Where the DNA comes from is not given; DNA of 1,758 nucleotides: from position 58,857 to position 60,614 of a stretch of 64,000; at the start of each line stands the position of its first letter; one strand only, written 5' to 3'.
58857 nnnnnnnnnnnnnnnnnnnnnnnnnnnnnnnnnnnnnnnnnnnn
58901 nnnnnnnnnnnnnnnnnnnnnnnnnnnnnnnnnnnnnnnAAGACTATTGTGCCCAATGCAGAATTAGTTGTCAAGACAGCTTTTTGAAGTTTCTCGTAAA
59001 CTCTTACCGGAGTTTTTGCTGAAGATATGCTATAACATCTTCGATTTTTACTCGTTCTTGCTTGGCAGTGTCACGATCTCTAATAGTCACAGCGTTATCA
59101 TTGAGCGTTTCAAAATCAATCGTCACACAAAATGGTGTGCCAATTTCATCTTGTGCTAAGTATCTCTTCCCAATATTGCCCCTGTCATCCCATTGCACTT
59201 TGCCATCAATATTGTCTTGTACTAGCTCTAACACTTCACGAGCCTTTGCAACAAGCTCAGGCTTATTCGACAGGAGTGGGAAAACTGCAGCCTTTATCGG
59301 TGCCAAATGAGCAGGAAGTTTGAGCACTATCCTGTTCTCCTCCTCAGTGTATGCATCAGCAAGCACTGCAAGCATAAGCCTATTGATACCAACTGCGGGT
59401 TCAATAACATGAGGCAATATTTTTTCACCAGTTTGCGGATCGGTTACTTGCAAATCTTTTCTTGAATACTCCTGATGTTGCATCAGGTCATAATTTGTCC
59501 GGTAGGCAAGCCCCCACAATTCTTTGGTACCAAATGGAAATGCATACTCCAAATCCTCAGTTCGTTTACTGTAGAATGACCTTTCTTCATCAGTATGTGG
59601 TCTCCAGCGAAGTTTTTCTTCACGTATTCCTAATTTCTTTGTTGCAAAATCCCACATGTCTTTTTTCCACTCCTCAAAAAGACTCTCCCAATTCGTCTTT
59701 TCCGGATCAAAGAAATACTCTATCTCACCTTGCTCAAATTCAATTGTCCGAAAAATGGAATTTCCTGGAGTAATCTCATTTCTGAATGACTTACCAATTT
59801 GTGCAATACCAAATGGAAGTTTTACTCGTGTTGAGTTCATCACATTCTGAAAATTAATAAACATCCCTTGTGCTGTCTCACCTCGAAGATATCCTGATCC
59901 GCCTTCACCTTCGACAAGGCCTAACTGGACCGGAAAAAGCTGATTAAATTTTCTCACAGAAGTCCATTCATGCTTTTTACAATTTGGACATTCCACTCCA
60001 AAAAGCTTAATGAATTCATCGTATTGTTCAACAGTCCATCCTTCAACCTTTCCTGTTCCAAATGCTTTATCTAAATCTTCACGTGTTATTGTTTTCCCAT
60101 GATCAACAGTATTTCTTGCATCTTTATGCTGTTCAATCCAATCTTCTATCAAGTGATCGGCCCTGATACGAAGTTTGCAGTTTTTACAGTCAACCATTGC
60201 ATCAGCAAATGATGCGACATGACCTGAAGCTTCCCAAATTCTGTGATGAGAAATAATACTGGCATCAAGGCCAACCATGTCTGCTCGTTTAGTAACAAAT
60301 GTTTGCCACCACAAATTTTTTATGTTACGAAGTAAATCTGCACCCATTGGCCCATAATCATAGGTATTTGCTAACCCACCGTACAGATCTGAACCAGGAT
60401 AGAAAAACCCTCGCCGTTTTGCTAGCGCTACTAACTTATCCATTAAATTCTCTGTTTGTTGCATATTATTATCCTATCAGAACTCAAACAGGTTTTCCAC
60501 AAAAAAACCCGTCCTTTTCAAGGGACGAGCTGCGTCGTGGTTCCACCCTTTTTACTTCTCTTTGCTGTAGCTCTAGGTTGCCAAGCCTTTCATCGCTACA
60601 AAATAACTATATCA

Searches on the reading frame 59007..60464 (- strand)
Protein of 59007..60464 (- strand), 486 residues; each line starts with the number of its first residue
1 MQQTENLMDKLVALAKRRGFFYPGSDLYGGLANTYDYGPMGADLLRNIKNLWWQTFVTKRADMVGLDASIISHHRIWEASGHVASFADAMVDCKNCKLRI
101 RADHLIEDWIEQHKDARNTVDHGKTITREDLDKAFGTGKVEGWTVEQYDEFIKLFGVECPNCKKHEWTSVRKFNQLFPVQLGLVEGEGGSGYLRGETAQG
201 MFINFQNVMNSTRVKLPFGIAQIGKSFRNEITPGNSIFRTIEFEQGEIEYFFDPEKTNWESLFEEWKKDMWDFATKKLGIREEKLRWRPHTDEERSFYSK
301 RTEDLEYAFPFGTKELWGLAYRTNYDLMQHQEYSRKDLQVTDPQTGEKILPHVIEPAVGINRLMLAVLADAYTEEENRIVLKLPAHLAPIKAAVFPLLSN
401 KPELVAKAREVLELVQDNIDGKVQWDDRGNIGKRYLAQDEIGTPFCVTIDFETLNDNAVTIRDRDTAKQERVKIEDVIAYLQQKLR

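Call 8: find_related_loci(query=window:59007-60464:-, collection=genome_contigs, flank=3000)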
Query window:59007-60464:- (486 aa) in genome_contigs; peptide patterns used: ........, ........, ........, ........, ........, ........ (x = any residue, [..] = any of these).
101 stretches matched a pattern; 77 encode a relative of the query (tblastn E <= 1e-3); 77 distinct loci.
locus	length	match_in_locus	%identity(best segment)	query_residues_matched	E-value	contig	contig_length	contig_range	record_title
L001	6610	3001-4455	85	1-485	0e+0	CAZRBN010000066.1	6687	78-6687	MAG TPA_asm: uncultured Gammaproteobacteria bacterium isolate SRP272529_co1_183 genome assembly, contig: NODE_22507_leng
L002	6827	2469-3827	73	8-486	0e+0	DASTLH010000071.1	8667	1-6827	MAG TPA_asm: Patescibacteria group bacterium isolate SMAG_U2653 k141_677234, whole genome shotgun sequence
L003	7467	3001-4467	69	5-485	0e+0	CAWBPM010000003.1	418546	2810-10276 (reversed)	MAG: Candidatus Levybacteria bacterium isolate MFD01476.bin.1.72 genome assembly, contig: contig_44256, whole genome sho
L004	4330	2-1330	68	41-485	0e+0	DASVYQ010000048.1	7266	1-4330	MAG TPA_asm: Patescibacteria group bacterium isolate SMAG_U2606 k141_209857, whole genome shotgun sequence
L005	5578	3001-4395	55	2-485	0e+0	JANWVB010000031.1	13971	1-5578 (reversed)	MAG: Patescibacteria group bacterium isolate SKYG105 NODE_31_length_13971_cov_3.686267, whole genome shotgun sequence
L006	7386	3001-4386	54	1-483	4e-172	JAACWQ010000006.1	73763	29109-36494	MAG: Candidatus Paceibacterota bacterium isolate CG_2015-01t_44_17 CG_2015-01t_curated_scaffold_109, whole genome shotgu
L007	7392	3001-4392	54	1-485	4e-171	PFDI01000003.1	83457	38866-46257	MAG: Candidatus Pacebacteria bacterium CG10_big_fil_rev_8_21_14_0_10_44_54 CG10_8_21_14_0.10_scaffold_170_c, whole genom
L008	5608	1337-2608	54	8-485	3e-157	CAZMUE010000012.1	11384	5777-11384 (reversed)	MAG TPA_asm: uncultured Gammaproteobacteria bacterium isolate binchicken_co204_357 genome assembly, contig: NODE_6910_le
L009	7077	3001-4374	51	8-485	7e-152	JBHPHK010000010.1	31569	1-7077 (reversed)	Patescibacteria group bacterium isolate SAG AM-311-P15 NODE_10_length_31569_cov_31.949800, whole genome shotgun sequence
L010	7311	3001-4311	50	2-484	3e-149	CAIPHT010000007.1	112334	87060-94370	Candidatus Vogelbacteria bacterium isolate MJ-2014_bin-1736 genome assembly, contig: bin-1736:07/20, whole genome shotgu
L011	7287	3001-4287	47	1-484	4e-145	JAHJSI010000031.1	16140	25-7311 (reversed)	MAG: Patescibacteria group bacterium isolate OS_PC_MetaG.mb.195 OS_PC_MetaG.mb.195_k141_287736, whole genome shotgun seq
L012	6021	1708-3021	48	1-484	9e-143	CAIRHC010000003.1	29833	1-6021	MAG: Candidatus Vogelbacteria bacterium isolate KTt_bin-1541 genome assembly, contig: bin-1541:03/11, whole genome shotg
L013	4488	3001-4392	46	8-485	2e-142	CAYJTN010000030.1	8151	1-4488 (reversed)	MAG TPA_asm: uncultured Candidatus Saccharibacteria bacterium isolate ERP125453_co1_242 genome assembly, contig: NODE_10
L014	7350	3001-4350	47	8-485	6e-142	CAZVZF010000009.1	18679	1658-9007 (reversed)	MAG TPA_asm: uncultured Eubacteriales bacterium isolate binchicken_co173_211 genome assembly, contig: NODE_10114_length_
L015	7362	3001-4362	48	5-485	2e-138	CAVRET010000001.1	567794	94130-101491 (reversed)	MAG: uncultured bacterium isolate MFD04463.bin.1.58 genome assembly, contig: contig_10049, whole genome shotgun sequence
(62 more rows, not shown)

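Call 50: list_cluster_members(proteins=[window:59007-60464:-, L114:343-1218:-, L090:1218-2087:+, L145:3367-4281:-, L104:64-1434:-, L110:2118-3473:-, L117:278-1690:-, L177:1247-2611:+, L180:8921-10324:-, L137:4619-6010:-])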
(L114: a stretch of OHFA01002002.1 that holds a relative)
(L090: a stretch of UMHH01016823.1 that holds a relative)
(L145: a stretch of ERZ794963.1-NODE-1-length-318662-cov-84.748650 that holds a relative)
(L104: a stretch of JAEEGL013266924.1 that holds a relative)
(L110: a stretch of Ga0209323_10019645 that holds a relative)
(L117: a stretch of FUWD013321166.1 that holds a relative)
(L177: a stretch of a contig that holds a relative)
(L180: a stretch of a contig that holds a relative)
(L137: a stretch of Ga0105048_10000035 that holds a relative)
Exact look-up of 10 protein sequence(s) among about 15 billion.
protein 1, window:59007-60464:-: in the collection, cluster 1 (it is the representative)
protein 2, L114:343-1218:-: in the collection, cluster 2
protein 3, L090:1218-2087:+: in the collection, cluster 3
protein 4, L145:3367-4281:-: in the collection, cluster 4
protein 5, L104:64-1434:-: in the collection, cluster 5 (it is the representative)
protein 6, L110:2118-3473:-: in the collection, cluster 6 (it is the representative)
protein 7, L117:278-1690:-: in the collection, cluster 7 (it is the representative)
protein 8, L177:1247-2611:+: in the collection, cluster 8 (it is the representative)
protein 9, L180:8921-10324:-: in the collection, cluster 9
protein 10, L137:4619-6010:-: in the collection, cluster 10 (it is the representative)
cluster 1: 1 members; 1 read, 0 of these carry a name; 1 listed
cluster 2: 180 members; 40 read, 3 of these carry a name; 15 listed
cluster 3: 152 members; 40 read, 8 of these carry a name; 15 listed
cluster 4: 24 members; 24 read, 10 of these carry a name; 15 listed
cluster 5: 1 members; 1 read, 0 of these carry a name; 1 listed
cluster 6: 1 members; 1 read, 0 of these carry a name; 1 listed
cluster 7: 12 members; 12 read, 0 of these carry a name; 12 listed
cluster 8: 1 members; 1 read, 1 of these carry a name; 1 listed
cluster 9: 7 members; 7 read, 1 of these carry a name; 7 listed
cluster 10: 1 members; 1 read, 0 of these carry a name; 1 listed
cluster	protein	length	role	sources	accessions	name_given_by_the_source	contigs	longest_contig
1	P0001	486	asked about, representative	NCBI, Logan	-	-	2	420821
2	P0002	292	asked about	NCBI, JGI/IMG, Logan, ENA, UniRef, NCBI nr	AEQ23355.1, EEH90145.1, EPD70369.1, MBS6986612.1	glycine--tRNA ligase subunit alpha [Acidaminococcus intestini] | hypothetical protein | Glycine--tRNA ligase alpha subunit n=1 Tax=Acidaminococcus intestini (strain RyC-MR95) ...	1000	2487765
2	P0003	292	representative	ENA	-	-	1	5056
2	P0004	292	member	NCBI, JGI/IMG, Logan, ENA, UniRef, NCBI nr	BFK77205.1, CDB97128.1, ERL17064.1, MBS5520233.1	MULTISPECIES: glycine--tRNA ligase subunit alpha [Acidaminococcus] | glycyl-tRNA synthetase alpha chain | Glycine--tRNA ligase alpha subunit n=1 Tax=Acidaminococcus intestini TaxID=187327 ...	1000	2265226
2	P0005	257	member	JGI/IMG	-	glycyl-tRNA synthetase alpha chain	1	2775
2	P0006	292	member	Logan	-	-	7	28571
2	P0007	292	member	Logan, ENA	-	-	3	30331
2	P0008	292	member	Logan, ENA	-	-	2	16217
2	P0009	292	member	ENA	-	-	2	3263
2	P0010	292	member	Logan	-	-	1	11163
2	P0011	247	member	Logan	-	-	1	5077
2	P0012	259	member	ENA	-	-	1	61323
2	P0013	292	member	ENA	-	-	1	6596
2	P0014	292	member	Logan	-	-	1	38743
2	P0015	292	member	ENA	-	-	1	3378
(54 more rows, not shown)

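Call 61: find_homologous_proteins(query=window:59007-60464:-, max_evalue=1e-100)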
Query window:59007-60464:- (486 aa): 7831 proteins with E <= 1e-100 among 8000 candidates; the best 120 are listed.
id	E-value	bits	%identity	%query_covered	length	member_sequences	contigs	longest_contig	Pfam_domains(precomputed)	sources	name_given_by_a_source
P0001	0.0e+0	1136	100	100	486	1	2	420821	PF03129.26,PF00587.31,PF28494.1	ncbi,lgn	-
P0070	3.8e-297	1004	87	100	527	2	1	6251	PF03129.26,PF00587.31,PF28494.1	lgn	-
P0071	1.5e-293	992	85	100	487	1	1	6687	PF03129.26,PF00587.31,PF28494.1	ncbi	-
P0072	4.8e-287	971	85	99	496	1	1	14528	PF03129.26,PF00587.31,PF28494.1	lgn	-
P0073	1.6e-283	959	83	99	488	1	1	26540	PF03129.26,PF00587.31,PF28494.1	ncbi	-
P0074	4.3e-283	958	83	99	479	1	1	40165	PF03129.26,PF00587.31,PF28494.1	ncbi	-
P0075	3.3e-281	951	82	99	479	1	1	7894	PF03129.26,PF00587.31,PF28494.1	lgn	-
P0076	4.1e-281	951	82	99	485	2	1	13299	PF03129.26,PF00587.31,PF28494.1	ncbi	ncbi:MAG TPA: glycine--tRNA ligase [Patescibacteria group bacterium]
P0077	3.9e-279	945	81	100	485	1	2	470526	PF03129.26,PF00587.31,PF28494.1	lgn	-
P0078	1.5e-278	943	81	99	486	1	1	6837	PF03129.26,PF00587.31,PF28494.1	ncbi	-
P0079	1.7e-277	939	80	99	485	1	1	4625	PF03129.26,PF00587.31,PF28494.1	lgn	-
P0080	3.8e-273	925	78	100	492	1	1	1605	PF03129.26,PF00587.31,PF28494.1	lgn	-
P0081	2.5e-272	922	81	98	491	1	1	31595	PF03129.26,PF00587.31,PF28494.1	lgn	-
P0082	1.1e-270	917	79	99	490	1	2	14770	PF03129.26,PF00587.31,PF28494.1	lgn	-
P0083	2.3e-269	912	79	99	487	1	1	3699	PF03129.26,PF00587.31,PF28494.1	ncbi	-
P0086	1.7e-265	900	79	100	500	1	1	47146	PF03129.26,PF00587.31,PF28494.1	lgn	-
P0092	2.3e-256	869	75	99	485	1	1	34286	PF03129.26,PF00587.31,PF28494.1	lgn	-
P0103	8.5e-244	828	75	99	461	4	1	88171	PF03129.26,PF00587.31,PF28494.1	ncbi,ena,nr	ncbi:MAG TPA: glycine--tRNA ligase [Candidatus Eisenbacteria bacterium]|nr:glycine--tRNA ligase [Can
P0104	1.3e-242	824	74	99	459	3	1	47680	PF03129.26,PF00587.31,PF28494.1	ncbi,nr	ncbi:MAG TPA: glycine--tRNA ligase [Patescibacteria group bacterium]|nr:glycine--tRNA ligase [Patesc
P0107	3.1e-240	816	72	99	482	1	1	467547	PF03129.26,PF00587.31,PF28494.1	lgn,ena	-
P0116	8.6e-237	805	71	99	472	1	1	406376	PF03129.26,PF00587.31,PF28494.1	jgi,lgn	-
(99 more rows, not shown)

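Call 62: find_encoding_contigs(protein=P0077, flank=2000, max_places=1)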
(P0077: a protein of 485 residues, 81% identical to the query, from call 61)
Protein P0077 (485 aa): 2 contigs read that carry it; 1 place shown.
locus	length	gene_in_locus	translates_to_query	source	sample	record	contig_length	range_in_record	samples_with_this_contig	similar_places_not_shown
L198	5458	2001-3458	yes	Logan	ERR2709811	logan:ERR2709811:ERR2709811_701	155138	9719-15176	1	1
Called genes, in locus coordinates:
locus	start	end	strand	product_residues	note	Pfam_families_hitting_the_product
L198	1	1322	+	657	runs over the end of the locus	PF13196:DUF4012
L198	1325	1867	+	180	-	PF11967:RecO_N, PF02565:RecO_C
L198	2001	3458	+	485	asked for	PF28494:GlyRS_ins_1, PF00587:tRNA-synt_2b, PF03129:HGTP_anticodon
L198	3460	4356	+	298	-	PF00892:EamA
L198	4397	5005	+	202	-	-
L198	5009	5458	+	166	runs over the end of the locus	-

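Call 63: find_encoding_contigs(protein=P0074, flank=2000, max_places=1)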
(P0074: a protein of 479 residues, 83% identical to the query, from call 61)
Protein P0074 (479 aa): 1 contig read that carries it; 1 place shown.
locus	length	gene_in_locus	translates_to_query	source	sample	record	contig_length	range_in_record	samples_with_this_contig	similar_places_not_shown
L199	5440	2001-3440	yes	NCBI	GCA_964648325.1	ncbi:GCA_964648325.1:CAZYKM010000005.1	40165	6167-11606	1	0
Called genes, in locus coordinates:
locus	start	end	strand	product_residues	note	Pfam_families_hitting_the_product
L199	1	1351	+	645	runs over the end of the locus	PF13196:DUF4012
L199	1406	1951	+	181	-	PF11967:RecO_N, PF02565:RecO_C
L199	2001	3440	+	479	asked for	PF28494:GlyRS_ins_1 (weak), PF00587:tRNA-synt_2b, PF03129:HGTP_anticodon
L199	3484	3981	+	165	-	-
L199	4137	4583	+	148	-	PF02381:MraZ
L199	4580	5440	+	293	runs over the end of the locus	PF01795:Methyltransf_5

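Call 64: find_encoding_contigs(protein=P0092, flank=2000, max_places=1)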
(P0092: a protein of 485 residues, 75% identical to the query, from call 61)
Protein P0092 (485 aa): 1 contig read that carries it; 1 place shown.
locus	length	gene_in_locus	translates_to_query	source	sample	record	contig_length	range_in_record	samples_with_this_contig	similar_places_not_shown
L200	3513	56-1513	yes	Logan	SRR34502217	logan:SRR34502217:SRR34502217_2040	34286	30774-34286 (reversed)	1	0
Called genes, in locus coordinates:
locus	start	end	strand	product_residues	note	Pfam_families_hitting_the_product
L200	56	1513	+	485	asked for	PF28494:GlyRS_ins_1 (weak), PF00587:tRNA-synt_2b (weak), PF03129:HGTP_anticodon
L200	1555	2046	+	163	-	-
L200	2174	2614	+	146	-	PF02381:MraZ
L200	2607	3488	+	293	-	PF01795:Methyltransf_5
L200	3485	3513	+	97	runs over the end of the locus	-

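Call 65: find_encoding_contigs(protein=P0107, flank=2000, max_places=1)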
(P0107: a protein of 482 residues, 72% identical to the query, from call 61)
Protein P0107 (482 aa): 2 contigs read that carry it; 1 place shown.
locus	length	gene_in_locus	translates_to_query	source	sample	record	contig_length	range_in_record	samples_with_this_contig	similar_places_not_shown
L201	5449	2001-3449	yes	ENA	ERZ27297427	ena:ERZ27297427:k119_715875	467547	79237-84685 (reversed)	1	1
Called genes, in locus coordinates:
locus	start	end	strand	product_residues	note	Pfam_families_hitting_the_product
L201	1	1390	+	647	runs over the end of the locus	PF13196:DUF4012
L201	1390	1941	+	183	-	PF11967:RecO_N, PF02565:RecO_C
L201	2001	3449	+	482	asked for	PF28494:GlyRS_ins_1 (weak), PF00587:tRNA-synt_2b (weak), PF03129:HGTP_anticodon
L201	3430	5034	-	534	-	PF13522:GATase_6 (weak), PF13537:GATase_7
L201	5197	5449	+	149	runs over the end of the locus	-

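Call 66: find_encoding_contigs(protein=P0073, flank=2000, max_places=1)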
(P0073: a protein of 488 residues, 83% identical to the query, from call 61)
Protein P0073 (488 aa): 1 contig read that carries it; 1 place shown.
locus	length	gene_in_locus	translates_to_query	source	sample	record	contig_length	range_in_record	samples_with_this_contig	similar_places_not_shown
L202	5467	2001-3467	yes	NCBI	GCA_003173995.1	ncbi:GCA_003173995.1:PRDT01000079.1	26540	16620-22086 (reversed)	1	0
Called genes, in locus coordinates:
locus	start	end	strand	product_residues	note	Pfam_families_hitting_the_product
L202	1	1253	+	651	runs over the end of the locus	PF13196:DUF4012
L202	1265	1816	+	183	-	PF11967:RecO_N, PF02565:RecO_C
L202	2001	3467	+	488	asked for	PF28494:GlyRS_ins_1 (faint), PF00587:tRNA-synt_2b, PF03129:HGTP_anticodon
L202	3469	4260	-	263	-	PF00106:adh_short, PF08659:KR (weak), PF13561:adh_short_C2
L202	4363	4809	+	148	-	-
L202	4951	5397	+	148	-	PF02381:MraZ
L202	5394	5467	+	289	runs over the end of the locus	PF01795:Methyltransf_5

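Call 67: find_encoding_contigs(protein=P0086, flank=2000, max_places=1)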
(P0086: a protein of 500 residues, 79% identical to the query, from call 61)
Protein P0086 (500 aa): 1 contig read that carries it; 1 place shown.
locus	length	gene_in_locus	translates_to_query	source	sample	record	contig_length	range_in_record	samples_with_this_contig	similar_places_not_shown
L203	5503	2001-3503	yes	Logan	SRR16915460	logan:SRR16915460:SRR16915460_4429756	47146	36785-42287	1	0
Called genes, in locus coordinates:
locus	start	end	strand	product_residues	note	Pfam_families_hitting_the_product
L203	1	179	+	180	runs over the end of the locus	PF11967:RecO_N, PF02565:RecO_C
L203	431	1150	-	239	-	PF02353:CMAS, PF01209:Ubie_methyltran (faint), PF13489:Methyltransf_23, PF13847:Methyltransf_31, PF08241:Methyltransf_11, PF08242:Methyltransf_12, PF13649:Methyltransf_25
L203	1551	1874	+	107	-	-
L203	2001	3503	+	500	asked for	PF28494:GlyRS_ins_1 (faint), PF00587:tRNA-synt_2b, PF03129:HGTP_anticodon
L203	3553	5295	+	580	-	PF13428:TPR_14 (faint)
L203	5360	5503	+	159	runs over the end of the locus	-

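Call 68: find_encoding_contigs(protein=P0104, flank=2000, max_places=1)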
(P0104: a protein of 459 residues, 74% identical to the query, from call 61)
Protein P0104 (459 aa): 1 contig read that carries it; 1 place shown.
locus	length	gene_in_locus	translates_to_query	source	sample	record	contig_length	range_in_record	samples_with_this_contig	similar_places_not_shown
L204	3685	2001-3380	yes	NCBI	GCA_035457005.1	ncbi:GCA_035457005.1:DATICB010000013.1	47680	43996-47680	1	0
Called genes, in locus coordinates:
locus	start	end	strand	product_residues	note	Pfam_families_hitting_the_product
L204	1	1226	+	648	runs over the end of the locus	PF13196:DUF4012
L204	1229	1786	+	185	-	PF11967:RecO_N, PF02565:RecO_C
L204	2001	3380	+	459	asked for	PF28494:GlyRS_ins_1 (faint), PF00587:tRNA-synt_2b, PF03129:HGTP_anticodon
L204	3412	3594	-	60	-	-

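Call 69: find_encoding_contigs(protein=P0081, flank=2000, max_places=1)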
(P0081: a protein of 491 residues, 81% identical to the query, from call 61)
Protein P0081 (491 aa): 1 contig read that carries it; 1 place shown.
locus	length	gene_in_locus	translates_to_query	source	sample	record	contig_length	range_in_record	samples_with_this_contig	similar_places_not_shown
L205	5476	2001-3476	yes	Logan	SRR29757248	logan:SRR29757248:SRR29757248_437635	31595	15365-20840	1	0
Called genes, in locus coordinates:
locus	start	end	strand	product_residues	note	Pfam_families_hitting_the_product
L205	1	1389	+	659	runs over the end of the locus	PF13196:DUF4012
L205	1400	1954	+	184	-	PF11967:RecO_N, PF02565:RecO_C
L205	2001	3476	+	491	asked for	PF28494:GlyRS_ins_1 (weak), PF00587:tRNA-synt_2b, PF03129:HGTP_anticodon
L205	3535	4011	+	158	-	-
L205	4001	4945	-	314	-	-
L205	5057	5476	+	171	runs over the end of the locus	PF02381:MraZ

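Call 70: find_encoding_contigs(protein=P0116, flank=2000, max_places=1)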
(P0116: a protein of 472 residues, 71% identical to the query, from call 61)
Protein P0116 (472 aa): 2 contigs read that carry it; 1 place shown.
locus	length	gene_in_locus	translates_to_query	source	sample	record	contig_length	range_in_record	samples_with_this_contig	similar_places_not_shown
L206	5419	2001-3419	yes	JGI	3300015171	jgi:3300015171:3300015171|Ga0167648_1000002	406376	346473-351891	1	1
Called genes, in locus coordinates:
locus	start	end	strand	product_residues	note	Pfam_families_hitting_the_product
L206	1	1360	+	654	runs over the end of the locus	PF13196:DUF4012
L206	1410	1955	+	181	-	PF11967:RecO_N, PF02565:RecO_C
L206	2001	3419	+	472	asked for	PF28494:GlyRS_ins_1 (faint), PF00587:tRNA-synt_2b (weak), PF03129:HGTP_anticodon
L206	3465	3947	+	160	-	-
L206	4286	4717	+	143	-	PF02381:MraZ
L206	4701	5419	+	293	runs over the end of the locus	PF01795:Methyltransf_5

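Call 71: find_encoding_contigs(protein=P0103, flank=2000, max_places=1)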
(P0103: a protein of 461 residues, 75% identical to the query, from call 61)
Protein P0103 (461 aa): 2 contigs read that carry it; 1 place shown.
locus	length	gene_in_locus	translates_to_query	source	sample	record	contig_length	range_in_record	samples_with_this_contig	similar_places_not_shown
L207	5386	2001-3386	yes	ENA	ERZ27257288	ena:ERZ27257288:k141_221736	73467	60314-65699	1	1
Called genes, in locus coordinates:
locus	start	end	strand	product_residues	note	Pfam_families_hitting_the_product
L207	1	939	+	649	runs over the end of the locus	PF13196:DUF4012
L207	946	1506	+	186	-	PF11967:RecO_N, PF02565:RecO_C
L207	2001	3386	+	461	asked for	PF28494:GlyRS_ins_1 (faint), PF00587:tRNA-synt_2b, PF03129:HGTP_anticodon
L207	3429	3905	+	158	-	-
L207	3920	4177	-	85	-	-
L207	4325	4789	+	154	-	PF02381:MraZ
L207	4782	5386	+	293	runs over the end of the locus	PF01795:Methyltransf_5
